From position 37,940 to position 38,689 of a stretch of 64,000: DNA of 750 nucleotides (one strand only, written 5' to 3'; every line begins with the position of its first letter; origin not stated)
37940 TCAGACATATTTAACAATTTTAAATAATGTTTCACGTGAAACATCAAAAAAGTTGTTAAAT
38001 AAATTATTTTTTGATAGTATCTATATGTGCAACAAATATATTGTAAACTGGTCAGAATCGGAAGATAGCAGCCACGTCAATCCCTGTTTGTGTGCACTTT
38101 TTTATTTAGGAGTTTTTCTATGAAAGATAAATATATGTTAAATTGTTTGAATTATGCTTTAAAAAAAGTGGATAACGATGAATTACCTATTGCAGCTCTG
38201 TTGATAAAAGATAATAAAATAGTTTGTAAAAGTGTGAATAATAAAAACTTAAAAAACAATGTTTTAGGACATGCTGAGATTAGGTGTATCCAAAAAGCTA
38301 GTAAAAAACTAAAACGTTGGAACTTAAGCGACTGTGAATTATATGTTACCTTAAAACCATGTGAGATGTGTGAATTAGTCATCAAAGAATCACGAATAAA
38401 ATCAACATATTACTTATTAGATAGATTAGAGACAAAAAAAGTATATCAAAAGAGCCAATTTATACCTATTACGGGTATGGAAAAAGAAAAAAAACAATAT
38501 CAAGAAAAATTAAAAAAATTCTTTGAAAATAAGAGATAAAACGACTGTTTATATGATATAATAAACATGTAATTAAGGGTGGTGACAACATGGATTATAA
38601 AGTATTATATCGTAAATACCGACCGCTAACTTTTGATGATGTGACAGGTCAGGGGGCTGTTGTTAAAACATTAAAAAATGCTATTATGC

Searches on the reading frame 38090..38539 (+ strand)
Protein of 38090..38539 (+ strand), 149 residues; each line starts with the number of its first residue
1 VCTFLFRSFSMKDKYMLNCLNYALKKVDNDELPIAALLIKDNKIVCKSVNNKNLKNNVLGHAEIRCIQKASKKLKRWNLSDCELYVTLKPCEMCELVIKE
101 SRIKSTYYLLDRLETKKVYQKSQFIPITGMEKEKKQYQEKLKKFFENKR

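Call 16: search_protein_families(library=pfam, proteins=[window:38090-38539:+])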
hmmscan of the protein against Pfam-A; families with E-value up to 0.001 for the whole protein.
window:38090-38539:+ (149 aa): 3 families
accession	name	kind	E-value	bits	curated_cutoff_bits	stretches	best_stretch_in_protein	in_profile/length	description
PF14437.12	MafB19-deam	-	1.2e-25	90.5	27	1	12-148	3-141/142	MafB19-like deaminase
PF00383.29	dCMP_cyt_deam_1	-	1.4e-21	76.7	25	1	12-109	4-101/102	Cytidine and deoxycytidylate deaminase zinc-binding region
PF14439.12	Bd3614-deam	-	3.2e-09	37.2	38.5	1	33-99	9-75/113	Bd3614-like deaminase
